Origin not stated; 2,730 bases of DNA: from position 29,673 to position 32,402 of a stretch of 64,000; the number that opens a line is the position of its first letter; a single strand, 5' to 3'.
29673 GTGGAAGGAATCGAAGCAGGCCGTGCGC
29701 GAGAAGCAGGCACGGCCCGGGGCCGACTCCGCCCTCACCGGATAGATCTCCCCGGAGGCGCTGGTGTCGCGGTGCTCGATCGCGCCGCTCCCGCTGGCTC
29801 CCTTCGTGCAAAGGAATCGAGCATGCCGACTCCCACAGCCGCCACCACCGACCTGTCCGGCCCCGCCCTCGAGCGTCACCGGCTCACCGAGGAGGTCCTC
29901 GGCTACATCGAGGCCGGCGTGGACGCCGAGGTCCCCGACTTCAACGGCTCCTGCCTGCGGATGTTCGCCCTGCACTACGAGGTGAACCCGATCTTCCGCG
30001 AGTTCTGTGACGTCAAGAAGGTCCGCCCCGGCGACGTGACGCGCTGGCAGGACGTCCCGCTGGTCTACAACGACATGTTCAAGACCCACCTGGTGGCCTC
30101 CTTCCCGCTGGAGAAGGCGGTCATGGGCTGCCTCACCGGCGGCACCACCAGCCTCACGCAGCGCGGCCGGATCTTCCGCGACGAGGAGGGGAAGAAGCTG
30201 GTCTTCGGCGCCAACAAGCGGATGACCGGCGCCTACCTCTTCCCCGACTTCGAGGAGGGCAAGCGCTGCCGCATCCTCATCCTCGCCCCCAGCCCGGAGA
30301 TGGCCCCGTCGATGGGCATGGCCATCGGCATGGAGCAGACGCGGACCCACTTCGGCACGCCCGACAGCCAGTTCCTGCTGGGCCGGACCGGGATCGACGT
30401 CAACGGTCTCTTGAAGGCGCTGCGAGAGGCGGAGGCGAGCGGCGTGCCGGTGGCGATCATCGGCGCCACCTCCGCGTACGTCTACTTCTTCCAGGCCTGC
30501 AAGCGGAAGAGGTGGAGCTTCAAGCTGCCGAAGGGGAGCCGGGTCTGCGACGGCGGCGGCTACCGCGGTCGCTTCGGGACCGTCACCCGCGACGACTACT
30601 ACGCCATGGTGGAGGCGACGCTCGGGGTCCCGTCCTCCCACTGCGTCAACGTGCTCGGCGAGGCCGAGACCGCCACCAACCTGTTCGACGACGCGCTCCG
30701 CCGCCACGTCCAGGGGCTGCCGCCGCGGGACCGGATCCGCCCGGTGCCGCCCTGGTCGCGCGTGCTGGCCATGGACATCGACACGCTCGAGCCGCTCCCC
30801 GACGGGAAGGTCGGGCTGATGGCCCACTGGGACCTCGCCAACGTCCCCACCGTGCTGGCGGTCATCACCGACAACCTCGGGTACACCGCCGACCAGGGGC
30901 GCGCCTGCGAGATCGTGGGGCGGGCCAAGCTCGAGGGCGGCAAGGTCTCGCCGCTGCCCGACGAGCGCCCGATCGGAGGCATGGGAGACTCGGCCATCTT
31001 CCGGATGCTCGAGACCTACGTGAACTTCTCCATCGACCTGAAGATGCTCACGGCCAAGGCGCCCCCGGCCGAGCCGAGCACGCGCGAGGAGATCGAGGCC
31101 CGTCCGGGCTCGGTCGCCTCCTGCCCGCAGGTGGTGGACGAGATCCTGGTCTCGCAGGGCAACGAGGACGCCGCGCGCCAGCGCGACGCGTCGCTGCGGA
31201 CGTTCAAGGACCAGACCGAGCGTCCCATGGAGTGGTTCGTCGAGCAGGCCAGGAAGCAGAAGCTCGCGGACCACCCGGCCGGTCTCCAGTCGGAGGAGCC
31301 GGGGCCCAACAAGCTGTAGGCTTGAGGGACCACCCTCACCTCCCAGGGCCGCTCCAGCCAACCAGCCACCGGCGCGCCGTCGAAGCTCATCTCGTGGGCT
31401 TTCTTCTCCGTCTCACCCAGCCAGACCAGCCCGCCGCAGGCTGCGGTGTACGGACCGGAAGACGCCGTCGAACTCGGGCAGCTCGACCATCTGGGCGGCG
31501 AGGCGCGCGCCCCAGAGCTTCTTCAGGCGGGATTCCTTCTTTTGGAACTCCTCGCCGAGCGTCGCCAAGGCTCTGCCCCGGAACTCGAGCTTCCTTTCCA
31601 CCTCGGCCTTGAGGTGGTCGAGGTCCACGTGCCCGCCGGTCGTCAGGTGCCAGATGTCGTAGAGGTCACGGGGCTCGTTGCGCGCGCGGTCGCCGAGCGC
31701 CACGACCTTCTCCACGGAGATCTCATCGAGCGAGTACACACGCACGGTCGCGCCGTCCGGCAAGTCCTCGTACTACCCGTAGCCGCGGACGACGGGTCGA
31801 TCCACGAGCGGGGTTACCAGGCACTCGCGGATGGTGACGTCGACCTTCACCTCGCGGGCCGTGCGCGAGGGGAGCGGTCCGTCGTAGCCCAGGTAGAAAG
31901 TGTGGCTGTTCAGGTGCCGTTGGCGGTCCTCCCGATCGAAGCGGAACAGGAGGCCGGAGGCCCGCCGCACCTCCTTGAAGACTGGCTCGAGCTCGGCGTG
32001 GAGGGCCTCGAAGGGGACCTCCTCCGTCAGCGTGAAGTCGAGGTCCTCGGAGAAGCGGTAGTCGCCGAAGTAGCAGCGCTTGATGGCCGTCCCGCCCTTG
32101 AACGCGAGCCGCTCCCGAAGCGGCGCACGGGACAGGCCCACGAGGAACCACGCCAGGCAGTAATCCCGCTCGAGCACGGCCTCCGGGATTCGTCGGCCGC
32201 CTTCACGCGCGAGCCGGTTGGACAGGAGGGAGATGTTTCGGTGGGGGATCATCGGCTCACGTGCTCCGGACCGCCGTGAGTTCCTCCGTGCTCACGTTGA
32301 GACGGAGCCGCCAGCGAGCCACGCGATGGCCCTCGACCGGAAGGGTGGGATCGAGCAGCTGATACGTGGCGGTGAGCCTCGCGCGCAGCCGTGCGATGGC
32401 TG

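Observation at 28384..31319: B12-radical SAM enzyme paired with a LuxE-like acyl-protein synthetase, flanked on both sides by toxin-antitoxin/Abi cassettes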

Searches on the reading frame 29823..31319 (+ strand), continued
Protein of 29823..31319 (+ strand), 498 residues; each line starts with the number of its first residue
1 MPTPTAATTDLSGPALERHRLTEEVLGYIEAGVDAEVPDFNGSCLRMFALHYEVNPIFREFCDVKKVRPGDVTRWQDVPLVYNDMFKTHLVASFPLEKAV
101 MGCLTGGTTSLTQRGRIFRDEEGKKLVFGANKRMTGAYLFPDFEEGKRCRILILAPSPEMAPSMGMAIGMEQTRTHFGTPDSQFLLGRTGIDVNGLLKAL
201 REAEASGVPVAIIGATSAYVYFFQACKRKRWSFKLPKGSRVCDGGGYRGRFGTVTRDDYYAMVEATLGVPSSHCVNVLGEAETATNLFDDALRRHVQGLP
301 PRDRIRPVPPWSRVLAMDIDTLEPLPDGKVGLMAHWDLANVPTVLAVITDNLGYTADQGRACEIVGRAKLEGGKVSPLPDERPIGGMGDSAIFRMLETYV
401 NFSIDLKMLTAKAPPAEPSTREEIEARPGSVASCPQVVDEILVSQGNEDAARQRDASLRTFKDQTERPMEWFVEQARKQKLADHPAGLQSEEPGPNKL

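Call 83: fold_search(model_id=the predicted structure, library=pdb)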
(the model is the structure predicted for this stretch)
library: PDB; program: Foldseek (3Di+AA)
matches with E <= 10: 1326; with E <= 0.001: 362
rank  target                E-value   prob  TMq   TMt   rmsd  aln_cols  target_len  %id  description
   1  2y27_A                2.7e-12  1.00  0.49  0.56   5.1       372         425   14  crystal structure of PaaK1 in complex with ATP from Burkholderia cenocepacia (released 2011-05-04)
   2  2y27_B                6.6e-12  1.00  0.48  0.55   6.2       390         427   14  crystal structure of PaaK1 in complex with ATP from Burkholderia cenocepacia (released 2011-05-04)
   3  2y4n_A                3.1e-11  1.00  0.46  0.53   6.4       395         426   13  PaaK1 in complex with phenylacetyl adenylate (released 2011-03-01)
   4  2y4o_A                4.2e-11  1.00  0.47  0.53   5.8       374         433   16  Crystal Structure of PaaK2 in complex with phenylacetyl adenylate (released 2011-03-09)
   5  2y4o_B                5.0e-11  1.00  0.47  0.53   5.8       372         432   16  Crystal Structure of PaaK2 in complex with phenylacetyl adenylate (released 2011-03-09)
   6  2y4n_B                6.6e-11  1.00  0.45  0.52   6.5       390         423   14  PaaK1 in complex with phenylacetyl adenylate (released 2011-03-01)
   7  4r1m_B                2.7e-10  1.00  0.44  0.51   9.3       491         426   12  Crystal structure of a Putative Acyl-CoA ligase (BT_0428) from Bacteroides thetaiotaomicron VPI-5482 at 2.48 A resolut (released 2014-08-27)
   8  4r1m_A                4.5e-10  1.00  0.44  0.50  12.2       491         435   12  Crystal structure of a Putative Acyl-CoA ligase (BT_0428) from Bacteroides thetaiotaomicron VPI-5482 at 2.48 A resolut (released 2014-08-27)
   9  4rvo_B                5.4e-10  1.00  0.44  0.50   6.0       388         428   13  Crystal structure of a Putative Acyl-CoA ligase (BT_0428) from Bacteroides thetaiotaomicron VPI-5482 at 2.41 A resolut (released 2014-12-31)
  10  4rvo_D                7.1e-10  1.00  0.43  0.49   6.2       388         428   13  Crystal structure of a Putative Acyl-CoA ligase (BT_0428) from Bacteroides thetaiotaomicron VPI-5482 at 2.41 A resolut (released 2014-12-31)
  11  4r1m_C                1.1e-09  1.00  0.44  0.50   6.1       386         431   13  Crystal structure of a Putative Acyl-CoA ligase (BT_0428) from Bacteroides thetaiotaomicron VPI-5482 at 2.48 A resolut (released 2014-08-27)
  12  4r1m_D                1.1e-09  1.00  0.44  0.50   8.8       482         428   13  Crystal structure of a Putative Acyl-CoA ligase (BT_0428) from Bacteroides thetaiotaomicron VPI-5482 at 2.48 A resolut (released 2014-08-27)
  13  4r1l_B                1.3e-09  1.00  0.43  0.49   6.5       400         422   12  Crystal structure of a Putative Acyl-CoA ligase (BT_0428) from Bacteroides thetaiotaomicron VPI-5482 at 2.42 A resolut (released 2014-08-27)
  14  4fut                  1.5e-09  1.00  0.39  0.39   4.8       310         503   16  Crystal structure of ATP bound MatB from Rhodopseudomonas palustris (released 2012-07-25)
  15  4r1l_C                1.7e-09  1.00  0.44  0.49   6.2       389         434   13  Crystal structure of a Putative Acyl-CoA ligase (BT_0428) from Bacteroides thetaiotaomicron VPI-5482 at 2.42 A resolut (released 2014-08-27)
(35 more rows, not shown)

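Call 103: search_protein_families(library=pfam, proteins=[L079:1192-3150:+, L079:3202-4470:+, L079:4698-5348:+, L079:5345-6784:+, L079:6863-7258:-, L079:8950-9783:-, L079:11982-13841:-, L079:13915-14757:-, L079:14543-15799:-, L079:15673-17106:+], max_evalue=0.001)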
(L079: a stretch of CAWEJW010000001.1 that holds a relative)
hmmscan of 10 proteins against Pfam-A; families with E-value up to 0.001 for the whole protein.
L079:1192-3150:+ (652 aa): 2 families
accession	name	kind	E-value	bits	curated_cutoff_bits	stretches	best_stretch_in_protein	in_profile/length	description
PF04932.20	Wzy_C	-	6.7e-18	65.3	31.7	1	231-386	1-148/149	O-Antigen ligase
PF14559.12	TPR_19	-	5.1e-07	30.4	25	1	594-634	16-56/68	Tetratricopeptide repeat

L079:3202-4470:+ (422 aa): 1 family
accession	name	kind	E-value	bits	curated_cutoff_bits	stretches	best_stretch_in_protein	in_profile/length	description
PF00330.25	Aconitase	-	1.4e-105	354.4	28.7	2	9-288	1-305/463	Aconitase family (aconitate hydratase)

L079:4698-5348:+ (216 aa): 0 families

L079:5345-6784:+ (479 aa): 1 family
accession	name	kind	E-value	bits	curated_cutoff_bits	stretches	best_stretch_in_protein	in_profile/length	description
PF05140.19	ResB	-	5.2e-32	111.7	24.6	1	18-345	3-316/486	ResB-like family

L079:6863-7258:- (131 aa): 0 families

L079:8950-9783:- (277 aa): 1 family
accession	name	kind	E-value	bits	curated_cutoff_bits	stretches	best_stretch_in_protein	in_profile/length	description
PF01578.25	Cytochrom_C_asm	-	1.7e-37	129.6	29.9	1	78-262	11-204/212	Cytochrome C assembly protein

L079:11982-13841:- (619 aa): 11 families
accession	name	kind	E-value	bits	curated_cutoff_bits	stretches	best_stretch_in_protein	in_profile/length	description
PF02719.21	Polysacc_synt_2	-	2.7e-107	358.8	20.2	1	296-573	1-291/293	Polysaccharide biosynthesis protein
PF01370.27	Epimerase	-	4.2e-24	85.7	20.9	1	296-504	1-225/240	NAD dependent epimerase/dehydratase family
PF04321.23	RmlD_sub_bind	-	2.4e-17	63.4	27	1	296-482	3-176/287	RmlD substrate binding domain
PF16363.11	GDP_Man_Dehyd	-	5e-17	62.8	27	1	298-419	2-130/332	GDP-mannose 4,6 dehydratase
PF01073.25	3Beta_HSD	-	5.2e-16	58.9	22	1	297-424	1-122/280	3-beta hydroxysteroid dehydrogenase/isomerase family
PF13727.12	CoA_binding_3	-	2.1e-15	57.6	25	1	72-252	3-175/175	CoA-binding domain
PF07993.18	NAD_binding_4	-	1.4e-07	31.4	20.1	1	369-423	90-140/258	Male sterility protein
PF13460.12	NAD_binding_10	-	1.8e-07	31.6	27.2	1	300-422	1-102/184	NAD(P)H-binding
PF08659.16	KR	-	1.1e-06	29.1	22.6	1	297-418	4-136/180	KR domain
PF00106.31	adh_short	-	4.3e-06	26.8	26.6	1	294-368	1-73/195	short chain dehydrogenase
PF00056.29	Ldh_1_N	-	0.00012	22.5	27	0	296-418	3-118/141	lactate/malate dehydrogenase, NAD binding domain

L079:13915-14757:- (280 aa): 1 family
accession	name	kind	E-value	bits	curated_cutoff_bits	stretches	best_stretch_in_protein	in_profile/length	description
PF02397.22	Bac_transf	-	6.2e-65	218.5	27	1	74-251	1-178/179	Bacterial sugar transferase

L079:14543-15799:- (418 aa): 5 families
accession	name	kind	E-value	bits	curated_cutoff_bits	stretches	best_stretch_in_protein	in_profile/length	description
PF00534.26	Glycos_transf_1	-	1.1e-28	100.3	26.4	1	231-389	6-170/172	Glycosyl transferases group 1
PF13692.12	Glyco_trans_1_4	-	8.5e-28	97.8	27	1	241-372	2-137/142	Glycosyl transferases group 1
PF13439.12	Glyco_transf_4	-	3.4e-15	56.9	28.5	1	55-216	7-167/170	Glycosyltransferase Family 4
PF13579.12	Glyco_trans_4_4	-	1.4e-12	48.7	29.7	1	55-211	6-156/158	Glycosyl transferase 4-like domain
PF13477.12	Glyco_trans_4_2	-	0.00018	22.1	23.4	1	49-170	6-120/139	Glycosyl transferase 4-like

L079:15673-17106:+ (477 aa): 2 families
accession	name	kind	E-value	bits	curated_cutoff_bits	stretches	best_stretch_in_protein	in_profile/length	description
PF15632.11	ATPgrasp_Ter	-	6.9e-18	65.1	29.1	1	221-332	3-107/131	ATP-grasp in the biosynthetic pathway with Ter operon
PF02655.19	ATP-grasp_3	-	5.4e-10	40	23.2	1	161-314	2-160/160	ATP-grasp domain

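Call 106: search_dna_similar(query=window:29823-31319:+, collection=plasmids, mode=protein, max_rows=8)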
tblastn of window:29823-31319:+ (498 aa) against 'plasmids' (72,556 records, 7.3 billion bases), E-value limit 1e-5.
Records with a match: 39; places in all: 39; records where one place covers at least 80% of the query: 0.
Best place of each record, by identity: <60% 39.
By first word of the organism name: Pantoea 13; Azospirillum 9; Streptomyces 5; Priestia 3; Streptantibioticus 2; Niallia 1; Lactiplantibacillus 1; Levilactobacillus 1; Pseudomonas 1; Escherichia 1; and 2 more.
By predicted mobility (MOB-suite, as given by PLSDB): non-mobilizable 31; mobilizable 6; conjugative 2.
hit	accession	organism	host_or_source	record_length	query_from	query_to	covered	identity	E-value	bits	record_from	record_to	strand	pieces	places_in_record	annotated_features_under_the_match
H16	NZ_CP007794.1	Azospirillum argentinense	Triticum aestivum L.,Root,wheat ...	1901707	14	368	71%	31.3%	2e-43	172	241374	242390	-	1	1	record has no annotation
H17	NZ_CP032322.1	Azospirillum argentinense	soil sample,Agricultural field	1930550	20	368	70%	31.5%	4e-43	171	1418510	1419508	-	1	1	record has no annotation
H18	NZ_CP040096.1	Pantoea sp. SO10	whole organism,soil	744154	34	386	71%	30.3%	7e-41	164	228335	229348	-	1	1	long-chain fatty acid--CoA ligase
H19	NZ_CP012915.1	Azospirillum brasilense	Digitaria eriantha,microbe,root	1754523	20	368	70%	30.7%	4e-42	168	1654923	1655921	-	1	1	none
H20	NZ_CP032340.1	Azospirillum brasilense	soil sample,Agricultural field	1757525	20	368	70%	30.7%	4e-42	168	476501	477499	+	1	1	none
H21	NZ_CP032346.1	Azospirillum brasilense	soil sample,Agricultural field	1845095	20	368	70%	30.7%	5e-42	167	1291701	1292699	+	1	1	record has no annotation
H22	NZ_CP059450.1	Azospirillum brasilense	Prokaryotes,soil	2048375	20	368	70%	30.4%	4e-41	165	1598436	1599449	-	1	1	none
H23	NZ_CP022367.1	Azospirillum sp. TSH58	single cell,paddy soils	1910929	20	368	70%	30.4%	8e-42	167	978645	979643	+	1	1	record has no annotation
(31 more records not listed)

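Call 107: search_dna_similar(query=window:29823-31319:+, collection=phages, mode=protein, max_rows=5)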
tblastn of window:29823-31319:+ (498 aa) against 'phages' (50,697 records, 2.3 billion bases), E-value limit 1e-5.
Records with a match: 1; places in all: 1; records where one place covers at least 80% of the query: 0.
Best place of each record, by identity: <60% 1.
By first word of the organism name: Bacteriophage 1.
By host as written in the record: - 1.
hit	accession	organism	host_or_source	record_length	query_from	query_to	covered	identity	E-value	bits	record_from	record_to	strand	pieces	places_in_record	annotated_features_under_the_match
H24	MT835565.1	Bacteriophage sp.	human fecal samples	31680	192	388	40%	29.2%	2e-13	79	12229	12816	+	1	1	record has no annotation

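Call 108: get_annotated_region(hit=H18, flank=6000)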
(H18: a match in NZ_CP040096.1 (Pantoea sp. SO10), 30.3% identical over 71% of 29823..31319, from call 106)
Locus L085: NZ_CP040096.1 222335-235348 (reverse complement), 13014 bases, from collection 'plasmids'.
description: Pantoea sp. SO10 plasmid unnamed1, complete sequence
organism: Pantoea sp. SO10 (NCBI taxid 2575375)
taxonomy: Bacteria; Pseudomonadota; Gammaproteobacteria; Enterobacterales; Erwiniaceae; Pantoea; Pantoea sp. SO10
host: -; source: whole organism,soil; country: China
typing (MOB-suite, as given by PLSDB): non-mobilizable; replicon rep_cluster_1232
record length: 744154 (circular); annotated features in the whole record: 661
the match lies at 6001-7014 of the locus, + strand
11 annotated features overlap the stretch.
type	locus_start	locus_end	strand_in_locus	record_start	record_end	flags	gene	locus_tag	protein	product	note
CDS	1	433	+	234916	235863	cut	-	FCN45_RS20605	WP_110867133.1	ABC transporter permease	GO:0055085 - transmembrane transport [Evidence IEA]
CDS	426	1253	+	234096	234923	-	-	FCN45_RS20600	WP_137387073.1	ABC transporter permease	-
CDS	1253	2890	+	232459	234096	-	-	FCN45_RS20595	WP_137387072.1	ABC transporter ATP-binding protein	-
CDS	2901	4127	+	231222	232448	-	-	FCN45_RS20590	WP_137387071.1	M20/M25/M40 family metallo-hydrolase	-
CDS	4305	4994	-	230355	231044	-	-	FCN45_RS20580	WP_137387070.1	NYN domain-containing protein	-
CDS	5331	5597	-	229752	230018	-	-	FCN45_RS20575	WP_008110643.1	DksA/TraR family C4-type zinc finger protein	-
CDS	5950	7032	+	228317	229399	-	-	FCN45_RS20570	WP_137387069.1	long-chain fatty acid--CoA ligase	-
CDS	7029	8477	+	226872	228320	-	-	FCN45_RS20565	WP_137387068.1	acyl-CoA reductase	GO:0008218 - bioluminescence [Evidence IEA]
CDS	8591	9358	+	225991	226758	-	-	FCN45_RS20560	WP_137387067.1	SDR family oxidoreductase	-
CDS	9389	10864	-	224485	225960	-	-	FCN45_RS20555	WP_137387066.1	Sapep family Mn(2+)-dependent dipeptidase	-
CDS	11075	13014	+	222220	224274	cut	-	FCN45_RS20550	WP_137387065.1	hydantoinase/oxoprolinase family protein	-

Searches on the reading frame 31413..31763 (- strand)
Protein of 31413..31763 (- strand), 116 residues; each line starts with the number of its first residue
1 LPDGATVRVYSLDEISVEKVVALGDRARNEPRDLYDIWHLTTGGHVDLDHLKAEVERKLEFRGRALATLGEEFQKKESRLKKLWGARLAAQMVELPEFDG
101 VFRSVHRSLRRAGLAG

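Call 10: search_protein_families(library=pfam, proteins=[window:31413-31763:-], max_evalue=0.01)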
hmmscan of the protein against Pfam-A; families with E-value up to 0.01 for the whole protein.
window:31413-31763:- (116 aa): 1 family
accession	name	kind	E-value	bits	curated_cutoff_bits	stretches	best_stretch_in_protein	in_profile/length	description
PF08843.17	AbiEii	-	2.7e-14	54.1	22.5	1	4-102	130-236/238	Nucleotidyl transferase AbiEii toxin, Type IV TA system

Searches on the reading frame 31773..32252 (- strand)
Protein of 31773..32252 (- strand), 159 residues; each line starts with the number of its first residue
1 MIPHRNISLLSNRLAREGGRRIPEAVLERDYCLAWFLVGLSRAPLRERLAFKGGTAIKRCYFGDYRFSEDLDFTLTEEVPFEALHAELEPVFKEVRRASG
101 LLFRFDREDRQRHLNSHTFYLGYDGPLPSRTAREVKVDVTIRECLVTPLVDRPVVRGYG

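Call 10: search_protein_families(library=pfam, proteins=[window:31773-32252:-], max_evalue=0.01)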
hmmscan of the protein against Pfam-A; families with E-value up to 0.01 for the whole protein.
window:31773-32252:- (159 aa): 1 family
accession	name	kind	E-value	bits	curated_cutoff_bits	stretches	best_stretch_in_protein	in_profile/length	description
PF08843.17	AbiEii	-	3.3e-19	70.2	22.5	1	35-154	1-120/238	Nucleotidyl transferase AbiEii toxin, Type IV TA system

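Call 70: search_protein_families(library=padloc, proteins=[window:31773-32252:-], max_evalue=0.001)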
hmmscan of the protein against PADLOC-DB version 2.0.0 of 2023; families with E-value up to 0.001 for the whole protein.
window:31773-32252:- (159 aa): 24 families
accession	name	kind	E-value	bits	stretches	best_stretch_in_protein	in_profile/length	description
PDLC02304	AbiEii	-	4.2e-45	152.7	1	1-158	1-148/260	AbiEii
PDLC02317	AbiEii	-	6.3e-25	86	1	23-158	17-161/396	AbiEii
PDLC02292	AbiEii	-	1.4e-14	52.6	1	21-142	22-131/283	AbiEii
PDLC02323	AbiEii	-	2.2e-13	48.4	1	27-148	19-134/248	AbiEii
PDLC02289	AbiEii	-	1.2e-12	46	1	20-82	25-85/309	AbiEii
PDLC02321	AbiEii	-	3.5e-12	44.6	1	25-78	20-72/296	AbiEii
PDLC02294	AbiEii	-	5.9e-11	40.7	1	25-143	20-129/260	AbiEii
PDLC02318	AbiEii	-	7.1e-11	40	1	13-147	10-129/280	AbiEii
PDLC02296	AbiEii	-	7.3e-10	36.5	1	15-86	12-82/282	AbiEii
PDLC02293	AbiEii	-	1.8e-09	35.5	1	34-91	27-83/270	AbiEii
PDLC02316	AbiEii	-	7.9e-08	30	1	22-77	23-78/314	AbiEii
PDLC02303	AbiEii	-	8.9e-08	29.9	1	23-78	16-70/249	AbiEii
PDLC02302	AbiEii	-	3.7e-07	27.8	1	13-120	12-122/313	AbiEii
PDLC02305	AbiEii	-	4e-07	27.6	1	25-143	20-138/306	AbiEii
PDLC02288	AbiEii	-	1.6e-06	25.2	1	14-103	20-106/294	AbiEii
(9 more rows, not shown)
